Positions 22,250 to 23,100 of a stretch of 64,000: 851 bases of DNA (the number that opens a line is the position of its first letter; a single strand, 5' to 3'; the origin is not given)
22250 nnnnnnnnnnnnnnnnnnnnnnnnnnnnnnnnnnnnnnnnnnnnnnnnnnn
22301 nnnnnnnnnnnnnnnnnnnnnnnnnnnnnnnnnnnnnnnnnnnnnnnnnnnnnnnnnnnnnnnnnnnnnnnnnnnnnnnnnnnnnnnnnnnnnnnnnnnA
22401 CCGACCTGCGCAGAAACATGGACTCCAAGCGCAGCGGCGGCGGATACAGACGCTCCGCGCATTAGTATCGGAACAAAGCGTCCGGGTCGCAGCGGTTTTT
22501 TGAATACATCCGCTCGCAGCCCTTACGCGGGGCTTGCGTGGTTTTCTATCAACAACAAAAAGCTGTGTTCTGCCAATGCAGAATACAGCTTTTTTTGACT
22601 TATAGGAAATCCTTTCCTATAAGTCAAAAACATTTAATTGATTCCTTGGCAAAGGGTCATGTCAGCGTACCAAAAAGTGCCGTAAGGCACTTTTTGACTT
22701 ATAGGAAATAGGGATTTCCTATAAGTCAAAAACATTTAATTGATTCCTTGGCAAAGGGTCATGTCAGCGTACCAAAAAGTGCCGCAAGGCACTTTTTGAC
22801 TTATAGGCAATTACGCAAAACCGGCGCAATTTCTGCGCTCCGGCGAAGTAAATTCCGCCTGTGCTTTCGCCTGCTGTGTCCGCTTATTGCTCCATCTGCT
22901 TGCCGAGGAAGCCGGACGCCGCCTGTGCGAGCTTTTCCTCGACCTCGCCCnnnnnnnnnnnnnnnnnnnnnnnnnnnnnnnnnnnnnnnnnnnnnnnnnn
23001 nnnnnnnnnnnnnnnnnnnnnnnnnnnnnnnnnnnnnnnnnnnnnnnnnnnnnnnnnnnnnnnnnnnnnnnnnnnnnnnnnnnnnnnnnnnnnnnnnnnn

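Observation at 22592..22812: Tandem 99/102-bp repeat built from a 19-bp palindrome, a conserved spacer and a GNRA-capped hairpin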

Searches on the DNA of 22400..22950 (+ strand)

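Call 5: search_rna_families(source=window, start=22400, end=22950, threshold=evalue, max_evalue=10, show_alignments=3)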
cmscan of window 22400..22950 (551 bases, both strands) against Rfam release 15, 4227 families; matches with E-value up to 10: 35.
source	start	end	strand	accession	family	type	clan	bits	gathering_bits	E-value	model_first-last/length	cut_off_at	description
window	22587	22735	-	RF03601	MIR7993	Gene; miRNA;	-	42.2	100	1.6e-06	1-138/138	no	MIR7993 microRNA precursor family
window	22592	22732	-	RF04133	MIR2646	Gene; miRNA;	-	32.3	245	3.3e-05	47-211/256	no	MIR2646 microRNA precursor family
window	22590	22734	+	RF04133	MIR2646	Gene; miRNA;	-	31.2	245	6.1e-05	1-256/256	no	MIR2646 microRNA precursor family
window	22590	22734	-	RF04147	MIR6224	Gene; miRNA;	-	28.8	171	0.0011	1-176/176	no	MIR6224 microRNA precursor family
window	22602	22724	+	RF04127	MIR8007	Gene; miRNA;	-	27.9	195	0.0028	1-226/226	no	MIR8007 microRNA precursor family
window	22592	22732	-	RF03743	MIR7696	Gene; miRNA;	-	26.7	83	0.0074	1-88/88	no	MIR7696 microRNA precursor family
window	22587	22635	-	RF00972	mir-651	Gene; miRNA;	-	25.7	106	0.0071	1-86/86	no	mir-651 microRNA precursor family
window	22600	22724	+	RF03743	MIR7696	Gene; miRNA;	-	23.8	83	0.044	1-88/88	no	MIR7696 microRNA precursor family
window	22694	22730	+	RF03735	mir-1502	Gene; miRNA;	-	22.9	66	0.33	1-59/59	no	mir-1502 microRNA precursor family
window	22693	22729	-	RF03735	mir-1502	Gene; miRNA;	-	22.9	66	0.33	1-59/59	no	mir-1502 microRNA precursor family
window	22559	22592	+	RF03638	mir-1537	Gene; miRNA;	-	20.9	63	0.14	1-61/61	no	mir-1537 microRNA precursor family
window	22673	22796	-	RF04251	MIR5070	Gene; miRNA;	CL00139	20.7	100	0.25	1-116/116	no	MIR5070 microRNA precursor family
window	22551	22640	+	RF02319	TtnuHACA12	Gene; snRNA; snoRNA; HACA-box;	-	19.3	80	3.7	1-131/131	no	Tetrahymena snoRNA TtnuHACA12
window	22547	22667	+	RF01094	RF_site6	Cis-reg; frameshift_element;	-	19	90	3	1-118/118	no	Polymerase ribosomal frameshift site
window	22557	22623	-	RF02377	SurA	Gene; sRNA;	-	18.4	100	0.0097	1-279/279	no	SurA sRNA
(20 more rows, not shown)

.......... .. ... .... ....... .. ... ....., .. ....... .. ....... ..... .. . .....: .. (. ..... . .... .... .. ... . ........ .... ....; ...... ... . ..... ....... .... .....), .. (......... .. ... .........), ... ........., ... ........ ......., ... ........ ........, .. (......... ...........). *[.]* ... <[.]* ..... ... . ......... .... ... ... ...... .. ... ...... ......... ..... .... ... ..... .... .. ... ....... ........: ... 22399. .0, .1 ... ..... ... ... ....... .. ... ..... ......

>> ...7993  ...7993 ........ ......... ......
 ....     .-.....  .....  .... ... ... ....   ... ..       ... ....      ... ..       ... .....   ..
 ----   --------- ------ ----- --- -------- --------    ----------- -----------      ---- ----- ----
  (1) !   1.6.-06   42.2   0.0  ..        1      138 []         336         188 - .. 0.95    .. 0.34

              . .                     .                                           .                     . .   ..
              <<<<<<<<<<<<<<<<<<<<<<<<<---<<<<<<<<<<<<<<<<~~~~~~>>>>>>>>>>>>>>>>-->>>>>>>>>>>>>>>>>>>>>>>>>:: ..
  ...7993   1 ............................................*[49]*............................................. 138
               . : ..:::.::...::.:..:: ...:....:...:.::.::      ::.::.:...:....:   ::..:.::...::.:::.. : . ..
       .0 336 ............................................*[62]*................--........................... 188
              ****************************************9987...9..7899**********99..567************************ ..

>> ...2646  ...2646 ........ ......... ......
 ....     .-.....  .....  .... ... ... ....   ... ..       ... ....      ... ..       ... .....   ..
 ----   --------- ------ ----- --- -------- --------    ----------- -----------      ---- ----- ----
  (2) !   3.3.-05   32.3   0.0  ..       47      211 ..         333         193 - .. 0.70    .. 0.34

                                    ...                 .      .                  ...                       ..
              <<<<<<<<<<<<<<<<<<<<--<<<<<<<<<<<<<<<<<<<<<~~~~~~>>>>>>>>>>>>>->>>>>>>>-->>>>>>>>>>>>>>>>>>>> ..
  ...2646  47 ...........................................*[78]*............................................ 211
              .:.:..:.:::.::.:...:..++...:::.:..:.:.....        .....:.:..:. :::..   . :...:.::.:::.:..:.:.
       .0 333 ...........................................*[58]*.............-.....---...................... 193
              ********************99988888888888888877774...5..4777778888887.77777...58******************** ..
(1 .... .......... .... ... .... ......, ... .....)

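Call 18: search_dna_similar(query=window:22592-22880:+, collection=plasmids, mode=distant, max_evalue=0.01)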
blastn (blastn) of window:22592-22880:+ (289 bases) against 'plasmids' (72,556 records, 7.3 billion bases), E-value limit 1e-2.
No match.

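Call 19: search_dna_similar(query=window:22592-22880:+, collection=phages, mode=distant, max_evalue=0.01)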
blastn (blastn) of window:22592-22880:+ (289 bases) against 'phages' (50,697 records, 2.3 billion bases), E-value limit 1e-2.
No match.
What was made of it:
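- Tried and rejected: BLAST of the array against plasmid and phage collections: no match (calls 18, 19).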

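Call 58: build_rna_model(alignment_id=A4, structure=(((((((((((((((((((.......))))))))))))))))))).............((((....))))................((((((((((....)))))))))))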
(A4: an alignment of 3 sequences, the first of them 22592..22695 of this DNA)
Model R1 built from alignment A4 (3 sequences, 110 columns); structure: as given.
model positions 107; base pairs 33; branch points 2; effective number of sequences 1.07; information 0.59 bits per position. Calibrated on 0.2 Mb of random sequence (short: E-values are rough).
structure used (alignment columns):
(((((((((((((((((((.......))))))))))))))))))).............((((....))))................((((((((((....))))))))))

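Call 59: search_with_rna_model(model_id=R1, source=window, filters=off, max_evalue=10, show_alignments=6)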
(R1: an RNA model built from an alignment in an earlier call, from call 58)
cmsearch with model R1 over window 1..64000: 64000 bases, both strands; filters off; matches with E-value up to 10: 31.
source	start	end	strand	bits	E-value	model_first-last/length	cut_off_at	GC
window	22691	22797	+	126.9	2e-24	1-107/107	no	0.36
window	22592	22690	+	103.7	1.2e-19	1-107/107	no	0.37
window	28489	28597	+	98.5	1.4e-18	1-107/107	no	0.31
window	48008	48113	-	53.5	2.6e-09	1-107/107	no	0.39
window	22689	22732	-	39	2.4e-06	1-107/107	no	0.27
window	28485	28533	-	37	6.4e-06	1-107/107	no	0.2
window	22564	22630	-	35.2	1.5e-05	1-107/107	no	0.33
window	48071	48170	+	25.8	0.0013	1-107/107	no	0.35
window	33416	33488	+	19.3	0.029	1-107/107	no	0.33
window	59262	59308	+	18.6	0.04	1-107/107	no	0.36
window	36233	36360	+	18.3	0.045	1-107/107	no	0.43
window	24995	25094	-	16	0.14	1-107/107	no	0.3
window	37458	37531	+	14.5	0.27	1-107/107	no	0.46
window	25058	25094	+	14.5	0.27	3-40/107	no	0.19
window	22774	22799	-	12.9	0.6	82-107/107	no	0.42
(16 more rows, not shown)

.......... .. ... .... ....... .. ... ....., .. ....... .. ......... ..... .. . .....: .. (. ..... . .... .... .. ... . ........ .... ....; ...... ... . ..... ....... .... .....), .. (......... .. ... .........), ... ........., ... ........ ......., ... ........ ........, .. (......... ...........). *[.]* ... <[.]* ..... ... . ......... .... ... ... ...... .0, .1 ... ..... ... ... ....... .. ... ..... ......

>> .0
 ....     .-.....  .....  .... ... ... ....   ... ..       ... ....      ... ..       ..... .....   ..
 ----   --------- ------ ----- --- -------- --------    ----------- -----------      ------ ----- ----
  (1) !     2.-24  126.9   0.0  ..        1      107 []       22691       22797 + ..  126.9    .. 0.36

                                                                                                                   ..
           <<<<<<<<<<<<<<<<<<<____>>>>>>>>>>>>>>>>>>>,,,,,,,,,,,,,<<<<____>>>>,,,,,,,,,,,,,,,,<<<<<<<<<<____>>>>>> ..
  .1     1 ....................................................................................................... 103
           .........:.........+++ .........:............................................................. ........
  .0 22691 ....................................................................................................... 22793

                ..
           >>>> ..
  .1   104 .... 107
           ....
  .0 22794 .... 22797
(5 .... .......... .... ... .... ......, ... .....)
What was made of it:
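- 22691..22797 (+): W-type unit 2. Palindrome 22691-22732, spacer 22733-22773, hairpin 22774-22797 with a GCAA loop. R1 scores 126.9 bits (call 59).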
